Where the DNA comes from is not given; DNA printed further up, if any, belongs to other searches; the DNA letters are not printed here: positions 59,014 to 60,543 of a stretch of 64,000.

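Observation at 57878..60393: Kinase-like plus SAM-methyltransferase fusion next to glycosyltransferase-like genes: a WbdD-like glycan chain terminator in a phage?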

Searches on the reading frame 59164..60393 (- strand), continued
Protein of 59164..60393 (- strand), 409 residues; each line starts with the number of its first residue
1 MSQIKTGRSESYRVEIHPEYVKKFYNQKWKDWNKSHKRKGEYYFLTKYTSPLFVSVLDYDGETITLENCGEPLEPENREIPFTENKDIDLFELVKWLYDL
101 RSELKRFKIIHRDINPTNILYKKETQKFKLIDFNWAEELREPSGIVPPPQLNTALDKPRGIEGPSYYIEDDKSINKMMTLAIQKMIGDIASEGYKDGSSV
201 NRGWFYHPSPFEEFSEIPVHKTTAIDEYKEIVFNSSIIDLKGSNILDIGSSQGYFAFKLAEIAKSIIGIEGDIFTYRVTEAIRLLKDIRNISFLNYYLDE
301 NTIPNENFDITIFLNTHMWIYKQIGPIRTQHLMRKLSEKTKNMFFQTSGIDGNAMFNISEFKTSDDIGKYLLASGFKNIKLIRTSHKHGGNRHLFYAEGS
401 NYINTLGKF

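Call 25: fold_search(model_id=the predicted structure, library=pdb)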
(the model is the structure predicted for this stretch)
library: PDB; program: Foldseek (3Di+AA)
matches with E <= 10: 2000; with E <= 0.001: 1712
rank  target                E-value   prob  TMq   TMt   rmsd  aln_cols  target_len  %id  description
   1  5t39                  4.6e-10  1.00  0.37  0.61   6.7       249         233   13  Crystal Structure of the N-terminal domain of EvdMO1 in the presence of SAH and D-fucose (released 2017-09-06)
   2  5t38                  6.6e-10  1.00  0.36  0.60   6.8       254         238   13  Crystal Structure of the N-terminal domain of EvdMO1 with SAH bound (released 2017-09-06)
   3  4azs                  3.2e-09  1.00  0.39  0.37   4.6       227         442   18  High resolution (2.2 A) crystal structure of WbdD. (released 2012-09-26)
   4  6ec3_C                3.8e-09  1.00  0.36  0.35   5.6       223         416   13  Crystal Structure of EvdMO1 (released 2018-12-26)
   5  6ec3_B                4.0e-09  1.00  0.36  0.36   4.8       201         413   15  Crystal Structure of EvdMO1 (released 2018-12-26)
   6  4qnv_A                6.4e-09  1.00  0.38  0.47   5.7       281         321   15  Crystal structure of Cx-SAM bound CmoB from E. coli in P6122 (released 2014-09-17)
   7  6ec3_A                9.1e-09  1.00  0.36  0.36   5.6       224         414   14  Crystal Structure of EvdMO1 (released 2018-12-26)
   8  4ax8                  9.7e-09  1.00  0.39  0.36   4.6       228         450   17  Medium resolution structure of the bifunctional kinase- methyltransferase WbdD (released 2012-10-03)
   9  4azt                  1.7e-08  1.00  0.39  0.37   4.5       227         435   18  Co-crystal structure of WbdD and kinase inhibitor LY294002. (released 2012-09-26)
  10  4uw0                  2.1e-08  1.00  0.41  0.34   4.8       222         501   14  Low resolution structure of WbdD with C-terminal bundle ordered to residue 505 (released 2014-08-27)
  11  8rdl                  2.1e-08  1.00  0.34  0.62   4.4       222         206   12  Xenorhabdin methyltransferase XrdM with SAH (released 2024-10-16)
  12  4qnu_E                3.5e-08  1.00  0.36  0.45   4.8       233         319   15  Crystal structure of CmoB bound with Cx-SAM in P21212 (released 2014-09-17)
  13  7ct8_B                3.5e-08  1.00  0.40  0.49   5.7       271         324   13  Crystal structure of apo CmoB from Vibrio Vulnificus (released 2021-03-03)
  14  4p7c_B                4.2e-08  1.00  0.39  0.49   5.7       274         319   14  Crystal structure of putative methyltransferase from Pseudomonas syringae pv. tomato (released 2014-04-09)
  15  3dh0_A                4.4e-08  1.00  0.33  0.64   4.4       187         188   13  Crystal structure of a SAM dependent methyltransferase from Aquifex aeolicus (released 2008-07-15)
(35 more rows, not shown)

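Call 27: search_protein_representatives(alignment_id=A1)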
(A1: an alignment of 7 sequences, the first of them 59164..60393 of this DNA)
Query: 7 sequences, 390 profile positions. Proteins with E-value up to 0.001 (for the whole library): 4486; up to 1e-10: 480; up to 1e-30: 108. The best 150 are listed.
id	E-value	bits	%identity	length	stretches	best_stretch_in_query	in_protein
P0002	8.8e-183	623.8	-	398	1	5-389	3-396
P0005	1.3e-181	620.0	-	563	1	5-390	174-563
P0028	6.5e-151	518.9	-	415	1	6-390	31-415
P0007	1.4e-139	481.6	-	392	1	7-389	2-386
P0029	1.6e-132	458.4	-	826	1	7-388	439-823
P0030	2.4e-132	457.8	-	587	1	5-387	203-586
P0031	4.9e-120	417.3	-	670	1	6-389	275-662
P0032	9.3e-112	390.0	-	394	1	12-386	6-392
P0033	9.5e-104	363.6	-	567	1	9-389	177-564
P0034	6.7e-101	354.3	-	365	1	30-389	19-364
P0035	1.4e-100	353.2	-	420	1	7-388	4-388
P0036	7.5e-99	347.5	-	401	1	10-389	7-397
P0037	1.4e-97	343.4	-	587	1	10-387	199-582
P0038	1.6e-84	300.3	-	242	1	151-389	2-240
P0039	2.0e-82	293.4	-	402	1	8-387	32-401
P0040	2.5e-80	286.5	-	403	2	165-388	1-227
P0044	8.2e-78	278.2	-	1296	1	32-389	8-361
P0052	3.7e-71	256.3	-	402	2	170-386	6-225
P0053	4.7e-71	256.0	-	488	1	141-386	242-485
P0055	7.7e-71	255.3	-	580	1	165-387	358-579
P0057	1.9e-69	250.7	-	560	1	6-388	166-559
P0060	2.0e-68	247.3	-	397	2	165-386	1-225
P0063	7.4e-67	242.2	-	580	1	11-389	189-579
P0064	4.2e-66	239.7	-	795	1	157-389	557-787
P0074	1.7e-60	221.2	-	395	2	163-388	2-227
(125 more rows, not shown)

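Call 29: find_related_loci(query=A1, collection=genome_contigs, flank=10000)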
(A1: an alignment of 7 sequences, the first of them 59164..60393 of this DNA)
Query A1 (409 aa) in genome_contigs; peptide patterns used: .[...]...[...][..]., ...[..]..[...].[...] (x = any residue, [..] = any of these).
600 stretches matched a pattern (row limit reached: there are more); 102 encode a relative of the query (tblastn E <= 1e-3); the best 80 are kept; 80 distinct loci.
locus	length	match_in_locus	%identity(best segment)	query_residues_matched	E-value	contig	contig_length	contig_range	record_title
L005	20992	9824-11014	47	1-400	3e-108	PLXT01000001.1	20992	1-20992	MAG: Methanobacterium sp. isolate palsa_68 73.20120700_P3D.344_contig_234093, whole genome shotgun sequence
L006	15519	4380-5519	39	14-400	4e-81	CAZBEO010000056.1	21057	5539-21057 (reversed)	MAG TPA_asm: uncultured Verrucomicrobiota bacterium isolate binchicken_co181_620 genome assembly, contig: NODE_3888_leng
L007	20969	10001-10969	31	64-395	2e-34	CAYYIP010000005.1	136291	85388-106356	MAG TPA_asm: uncultured Hyphomicrobiales bacterium isolate binchicken_co39_141 genome assembly, contig: NODE_171_length_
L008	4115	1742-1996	32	43-139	2e-8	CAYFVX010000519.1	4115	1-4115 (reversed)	MAG TPA_asm: uncultured Chloroflexaceae bacterium isolate ERP107533_co1_152 genome assembly, contig: NODE_30233_length_4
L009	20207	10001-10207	32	81-153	1e-7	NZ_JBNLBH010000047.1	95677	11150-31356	MAG: Haliangium sp. isolate C2.bin.32.orig k141_2157184, whole genome shotgun sequence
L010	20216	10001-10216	39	63-136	8e-8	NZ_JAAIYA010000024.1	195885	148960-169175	Pyxidicoccus caerfyrddinensis strain CA032A NODE_24_length_195885_cov_22.1508, whole genome shotgun sequence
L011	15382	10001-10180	32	82-144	2e-7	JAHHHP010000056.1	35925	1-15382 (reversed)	MAG: Myxacorys chilensis ATA2-1-KO14 scaffold_74_c1, whole genome shotgun sequence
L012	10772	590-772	34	91-151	3e-7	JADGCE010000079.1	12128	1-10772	MAG: Magnetococcales bacterium isolate nWRX1bin1 nWRX1_bin1_NODE_1011_length_12128_cov_31.597449, whole genome shotgun s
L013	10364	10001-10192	42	87-147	4e-7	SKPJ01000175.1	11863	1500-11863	MAG: Myxococcales bacterium isolate CSSed162cmA_369 CSSed16-2cmA-17807, whole genome shotgun sequence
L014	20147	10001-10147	43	88-136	3e-7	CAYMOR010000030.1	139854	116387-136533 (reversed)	MAG TPA_asm: uncultured Haliangium sp. isolate binchicken_co237_99 genome assembly, contig: NODE_118_length_139854_cov_2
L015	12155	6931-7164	34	60-141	1e-6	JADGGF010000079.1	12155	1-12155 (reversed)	MAG: Micromonosporaceae bacterium isolate HOG111 NODE_3536_length_12155_cov_14.291390, whole genome shotgun sequence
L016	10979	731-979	31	63-144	2e-6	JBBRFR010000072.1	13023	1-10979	MAG: Burkholderiales bacterium isolate Co_metawrap_2580 Cmw_2580_k141_1777156_length_13023_cov_8.0000, whole genome shot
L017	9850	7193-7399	38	72-139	2e-6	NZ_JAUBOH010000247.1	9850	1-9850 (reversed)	Microcoleus sp. herbarium14 NODE_260_length_9850_cov_20.755079, whole genome shotgun sequence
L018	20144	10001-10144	40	109-155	2e-6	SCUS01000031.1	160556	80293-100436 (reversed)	MAG: Myxococcaceae bacterium isolate GW715_bin.15 GW715_bin.15-17909, whole genome shotgun sequence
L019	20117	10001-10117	49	102-140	2e-6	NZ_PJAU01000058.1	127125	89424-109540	Colwellia sp. 75C3 contig13, whole genome shotgun sequence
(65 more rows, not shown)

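Call 33: search_protein_families(library=pfam, proteins=[L007:6579-7268:+, L007:7277-7933:+, L007:7935-8411:+, L007:8537-9478:+, L007:9800-10984:+, L007:11014-11529:+, L007:11742-12458:+, L007:12521-13306:+, L007:4766-5851:-, L007:15568-18039:+], max_evalue=0.001)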
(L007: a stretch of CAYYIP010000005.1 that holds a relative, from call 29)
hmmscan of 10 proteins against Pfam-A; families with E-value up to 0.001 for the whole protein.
L007:6579-7268:+ (229 aa): 1 family
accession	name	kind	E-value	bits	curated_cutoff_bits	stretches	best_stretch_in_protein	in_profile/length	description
PF02511.20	Thy1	-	1.2e-42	146.3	24.8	1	22-221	12-190/191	Thymidylate synthase complementing protein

L007:7277-7933:+ (218 aa): 1 family
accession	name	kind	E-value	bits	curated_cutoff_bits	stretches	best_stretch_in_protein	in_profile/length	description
PF09414.15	RNA_ligase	-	1.8e-16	61.2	27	1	45-209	2-171/171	RNA ligase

L007:7935-8411:+ (158 aa): 0 families

L007:8537-9478:+ (313 aa): 2 families
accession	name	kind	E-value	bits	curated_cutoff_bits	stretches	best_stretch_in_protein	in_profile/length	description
PF13524.12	Glyco_trans_1_2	-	4.9e-05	23.8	25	1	208-285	28-112/144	Glycosyl transferase-like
PF11919.13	PSME4_C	-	0.00095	19.4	22.5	0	178-233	24-78/88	Proteasome activator complex subunit 4-like, C-terminal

L007:9800-10984:+ (394 aa): 2 families
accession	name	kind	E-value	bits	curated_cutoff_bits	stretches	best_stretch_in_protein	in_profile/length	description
PF00069.31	Pkinase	-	0.00018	21.4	31.7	1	82-137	92-146/263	Protein kinase domain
PF08242.18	Methyltransf_12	-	0.0003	21.9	30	1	242-318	1-79/98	Methyltransferase domain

L007:11014-11529:+ (171 aa): 0 families

L007:11742-12458:+ (238 aa): 0 families

L007:12521-13306:+ (261 aa): 1 family
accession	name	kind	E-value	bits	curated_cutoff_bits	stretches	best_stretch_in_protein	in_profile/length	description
PF12322.14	T4_baseplate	-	2.7e-14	53.8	24.5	1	10-256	2-219/219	T4 bacteriophage base plate protein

L007:4766-5851:- (361 aa): 1 family
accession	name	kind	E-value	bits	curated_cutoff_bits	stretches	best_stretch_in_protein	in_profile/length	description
PF07282.18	Cas12f1-like_TNB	-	2.8e-17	63.1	26.3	1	268-333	1-60/60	Cas12f1-like, TNB domain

L007:15568-18039:+ (823 aa): 1 family
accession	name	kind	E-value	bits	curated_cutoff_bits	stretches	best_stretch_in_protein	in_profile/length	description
PF10983.13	DUF2793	-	3.6e-08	33.6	27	1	647-713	22-87/87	Protein of unknown function (DUF2793)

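Call 34: search_protein_families(library=pfam, proteins=[L006:999-2195:+, L006:2192-2863:+, L006:3048-5528:+, L006:5273-6703:+, L006:6687-7655:+, L006:7597-9666:+, L006:9716-11650:+, L005:11017-11787:+, L005:9010-9627:+, L005:7489-8646:+], max_evalue=0.001)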
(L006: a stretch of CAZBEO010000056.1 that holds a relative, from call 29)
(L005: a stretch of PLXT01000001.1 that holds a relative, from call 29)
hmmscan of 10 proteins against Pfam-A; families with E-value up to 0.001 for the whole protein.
L006:999-2195:+ (398 aa): 4 families
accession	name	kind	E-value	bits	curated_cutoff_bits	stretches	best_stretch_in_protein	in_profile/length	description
PF13692.12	Glyco_trans_1_4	-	2.4e-28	99.6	27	1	222-358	2-142/142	Glycosyl transferases group 1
PF00534.26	Glycos_transf_1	-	1.9e-09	37.7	26.4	1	247-369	37-169/172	Glycosyl transferases group 1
PF13524.12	Glyco_trans_1_2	-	4.2e-09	36.9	25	1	250-383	5-140/144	Glycosyl transferase-like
PF13579.12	Glyco_trans_4_4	-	0.00025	21.9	29.7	0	133-207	93-157/158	Glycosyl transferase 4-like domain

L006:2192-2863:+ (223 aa): 0 families

L006:3048-5528:+ (826 aa): 5 families
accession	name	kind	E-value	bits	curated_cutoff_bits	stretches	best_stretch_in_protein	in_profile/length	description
PF13524.12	Glyco_trans_1_2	-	2.9e-18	66.6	25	1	286-415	16-144/144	Glycosyl transferase-like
PF13489.12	Methyltransf_23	-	3.5e-07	30.5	27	1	661-803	20-162/164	Methyltransferase domain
PF13649.12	Methyltransf_25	-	2.4e-05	25.4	27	1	667-742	1-75/97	Methyltransferase domain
PF08242.18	Methyltransf_12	-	6.2e-05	24.1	30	1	668-745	1-79/98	Methyltransferase domain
PF13424.12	TPR_12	-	7.1e-05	23.4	30.1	0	24-70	28-75/77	Tetratricopeptide repeat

L006:5273-6703:+ (476 aa): 4 families
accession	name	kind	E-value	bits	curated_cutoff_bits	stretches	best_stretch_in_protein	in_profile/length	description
PF00535.33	Glycos_transf_2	-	2.9e-25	89.6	23.3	1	102-208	1-109/168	Glycosyl transferase family 2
PF10111.15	Glyco_tranf_2_2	-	7.3e-10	39.2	27.3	1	107-299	8-220/276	Glycosyltransferase like family 2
PF13641.12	Glyco_tranf_2_3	-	8.3e-10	39.5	27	1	99-211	2-120/230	Glycosyltransferase like family 2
PF13704.12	Glyco_tranf_2_4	-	0.00094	20.1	27.5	0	130-188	21-82/98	Glycosyl transferase family 2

L006:6687-7655:+ (322 aa): 0 families

L006:7597-9666:+ (689 aa): 0 families

L006:9716-11650:+ (644 aa): 2 families
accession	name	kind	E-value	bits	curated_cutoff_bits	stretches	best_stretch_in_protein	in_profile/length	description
PF03372.29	Exo_endo_phos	-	2.6e-09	37.6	24.5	1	154-346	25-217/225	Endonuclease/Exonuclease/phosphatase family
PF03160.20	Calx-beta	-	0.00018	21.9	27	1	26-114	9-102/119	Calx-beta domain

L005:11017-11787:+ (256 aa): 0 families

L005:9010-9627:+ (205 aa): 0 families

L005:7489-8646:+ (385 aa): 1 family
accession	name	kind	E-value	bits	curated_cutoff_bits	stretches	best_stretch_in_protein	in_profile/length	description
PF01075.23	Glyco_transf_9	-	7.6e-13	48.8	22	1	174-310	84-215/247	Glycosyltransferase family 9 (heptosyltransferase)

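Call 35: search_protein_families(library=pfam, proteins=[P0030, P0031, P0033, P0037, P0044, P0053, P0055, P0057, P0063, P0064], max_evalue=0.001)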
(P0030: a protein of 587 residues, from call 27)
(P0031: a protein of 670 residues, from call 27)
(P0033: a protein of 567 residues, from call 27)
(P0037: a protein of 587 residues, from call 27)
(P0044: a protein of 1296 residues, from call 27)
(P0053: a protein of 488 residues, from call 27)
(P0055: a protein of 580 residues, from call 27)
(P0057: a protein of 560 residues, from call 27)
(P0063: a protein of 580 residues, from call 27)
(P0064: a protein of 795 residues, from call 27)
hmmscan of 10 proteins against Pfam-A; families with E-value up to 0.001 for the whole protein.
P0030 (587 aa): 8 families
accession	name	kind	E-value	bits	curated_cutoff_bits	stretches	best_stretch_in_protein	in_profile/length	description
PF13847.12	Methyltransf_31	-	2.1e-08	34.4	27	1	426-505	3-84/145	Methyltransferase domain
PF13649.12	Methyltransf_25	-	5.2e-07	30.7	27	1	430-507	1-76/97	Methyltransferase domain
PF08242.18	Methyltransf_12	-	1e-06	29.8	30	1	431-524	1-88/98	Methyltransferase domain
PF08241.18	Methyltransf_11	-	7.1e-06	27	21.2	1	431-510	1-74/95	Methyltransferase domain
PF01728.25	FtsJ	-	2.7e-05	24.6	24.1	1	413-569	9-161/181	FtsJ-like methyltransferase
PF13489.12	Methyltransf_23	-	0.00011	22.5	27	1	414-528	14-108/164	Methyltransferase domain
PF06293.20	Kdo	-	0.00045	20.2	21.3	1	302-333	132-166/207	Lipopolysaccharide kinase (Kdo/WaaP) family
PF01636.29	APH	-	0.00091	19.5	23.2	0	289-333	146-194/239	Phosphotransferase enzyme family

P0031 (670 aa): 4 families
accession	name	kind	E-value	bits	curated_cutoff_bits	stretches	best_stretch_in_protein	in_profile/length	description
PF01633.27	Choline_kinase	-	4.1e-05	23.5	29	1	363-407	150-191/300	Choline/ethanolamine kinase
PF06293.20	Kdo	-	5.5e-05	23.1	21.3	1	366-407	125-169/207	Lipopolysaccharide kinase (Kdo/WaaP) family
PF00069.31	Pkinase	-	0.00016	21.6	31.7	1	377-416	116-154/263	Protein kinase domain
PF13847.12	Methyltransf_31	-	0.00078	19.6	27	0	502-582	4-87/145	Methyltransferase domain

P0033 (567 aa): 5 families
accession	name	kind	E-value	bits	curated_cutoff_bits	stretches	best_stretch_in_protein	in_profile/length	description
PF13847.12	Methyltransf_31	-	2.7e-07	30.8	27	1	404-497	3-97/145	Methyltransferase domain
PF13649.12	Methyltransf_25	-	2.4e-06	28.6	27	1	408-486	1-79/97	Methyltransferase domain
PF05401.17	NodS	-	0.00032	21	24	1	405-512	44-147/201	Nodulation protein S (NodS)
PF08241.18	Methyltransf_11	-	0.00038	21.5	21.2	0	409-486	1-75/95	Methyltransferase domain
PF08242.18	Methyltransf_12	-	0.00065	20.8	30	0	409-499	1-87/98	Methyltransferase domain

P0037 (587 aa): 3 families
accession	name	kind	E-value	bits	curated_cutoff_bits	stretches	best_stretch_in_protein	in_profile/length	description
PF13847.12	Methyltransf_31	-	5.7e-06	26.5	27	1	423-505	3-85/145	Methyltransferase domain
PF13649.12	Methyltransf_25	-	3.4e-05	24.9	27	1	427-505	1-78/97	Methyltransferase domain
PF08242.18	Methyltransf_12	-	8.9e-05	23.6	30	1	428-506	1-80/98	Methyltransferase domain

P0044 (1296 aa): 11 families
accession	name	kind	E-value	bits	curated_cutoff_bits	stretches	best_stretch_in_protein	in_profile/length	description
PF00535.33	Glycos_transf_2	-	1.7e-40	139.1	23.3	2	370-491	1-119/168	Glycosyl transferase family 2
PF13641.12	Glyco_tranf_2_3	-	4e-15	56.9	27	2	788-932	1-140/230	Glycosyltransferase like family 2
PF13649.12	Methyltransf_25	-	2.3e-10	41.5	27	1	641-712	1-80/97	Methyltransferase domain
PF08242.18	Methyltransf_12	-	2.5e-10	41.4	30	1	642-723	1-92/98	Methyltransferase domain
PF01075.23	Glyco_transf_9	-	2.6e-09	37.2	22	1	1135-1251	84-218/247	Glycosyltransferase family 9 (heptosyltransferase)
PF08241.18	Methyltransf_11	-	1.8e-08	35.3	21.2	1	642-721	1-85/95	Methyltransferase domain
PF13489.12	Methyltransf_23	-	4.1e-08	33.6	27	1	634-743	19-124/164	Methyltransferase domain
PF20691.3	TAGT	-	1.9e-07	31.7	27.5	1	791-1012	2-196/205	TET-Associated Glycosyltransferase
PF13847.12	Methyltransf_31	-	4.2e-06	26.9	27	1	637-720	3-95/145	Methyltransferase domain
PF08003.17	Methyltransf_9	-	2.3e-05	23.9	23.8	0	189-246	105-162/315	Protein of unknown function (DUF1698)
PF01636.29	APH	-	0.00078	19.7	23.2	0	64-108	150-200/239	Phosphotransferase enzyme family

P0053 (488 aa): 5 families
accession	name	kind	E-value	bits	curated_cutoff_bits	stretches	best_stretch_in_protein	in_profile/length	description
PF13649.12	Methyltransf_25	-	2.6e-06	28.5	27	1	332-424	2-93/97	Methyltransferase domain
PF13847.12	Methyltransf_31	-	8.9e-06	25.9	27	1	327-405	3-84/145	Methyltransferase domain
PF08241.18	Methyltransf_11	-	1.5e-05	26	21.2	1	332-424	1-87/95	Methyltransferase domain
PF08242.18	Methyltransf_12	-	6.4e-05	24.1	30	1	332-426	1-90/98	Methyltransferase domain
PF13489.12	Methyltransf_23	-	0.00018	21.7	27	1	323-449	18-124/164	Methyltransferase domain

P0055 (580 aa): 6 families
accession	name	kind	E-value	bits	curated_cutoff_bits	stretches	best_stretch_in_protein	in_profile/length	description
PF13692.12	Glyco_trans_1_4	-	5.3e-08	33.7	27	1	203-319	15-138/142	Glycosyl transferases group 1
PF13649.12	Methyltransf_25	-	5.4e-07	30.6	27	1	424-501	1-77/97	Methyltransferase domain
PF13847.12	Methyltransf_31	-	2.1e-06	27.9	27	1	420-498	3-84/145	Methyltransferase domain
PF08242.18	Methyltransf_12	-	1e-05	26.6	30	1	425-518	1-92/98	Methyltransferase domain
PF08241.18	Methyltransf_11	-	1.1e-05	26.5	21.2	1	425-503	1-75/95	Methyltransferase domain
PF13489.12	Methyltransf_23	-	3.1e-05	24.2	27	1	416-543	16-133/164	Methyltransferase domain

P0057 (560 aa): 2 families
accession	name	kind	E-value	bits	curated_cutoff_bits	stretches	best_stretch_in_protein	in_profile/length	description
PF00069.31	Pkinase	-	1.7e-06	28.1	31.7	1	178-295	26-142/263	Protein kinase domain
PF08242.18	Methyltransf_12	-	0.00017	22.7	30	1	404-479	1-79/98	Methyltransferase domain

P0063 (580 aa): 4 families
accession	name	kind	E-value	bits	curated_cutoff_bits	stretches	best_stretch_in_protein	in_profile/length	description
PF13489.12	Methyltransf_23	-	2.4e-10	40.8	27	1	17-160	16-161/164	Methyltransferase domain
PF00069.31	Pkinase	-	3.3e-06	27.1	31.7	1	194-318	28-150/263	Protein kinase domain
PF13847.12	Methyltransf_31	-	0.00011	22.3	27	0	421-527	6-113/145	Methyltransferase domain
PF13679.12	Methyltransf_32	-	0.00065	20.1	27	0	15-72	14-77/143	Methyltransferase domain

P0064 (795 aa): 6 families
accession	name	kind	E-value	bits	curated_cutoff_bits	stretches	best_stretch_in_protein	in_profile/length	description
PF08003.17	Methyltransf_9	-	4.8e-10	39.4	23.8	1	622-770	112-266/315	Protein of unknown function (DUF1698)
PF13847.12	Methyltransf_31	-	6.5e-10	39.3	27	1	625-745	3-121/145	Methyltransferase domain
PF13649.12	Methyltransf_25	-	2e-06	28.8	27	1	629-709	1-78/97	Methyltransferase domain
PF13489.12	Methyltransf_23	-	3.8e-05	23.9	27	1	624-747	21-124/164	Methyltransferase domain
PF08241.18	Methyltransf_11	-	0.0001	23.3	21.2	1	630-710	1-74/95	Methyltransferase domain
PF08242.18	Methyltransf_12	-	0.00042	21.4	30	0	630-709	1-79/98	Methyltransferase domain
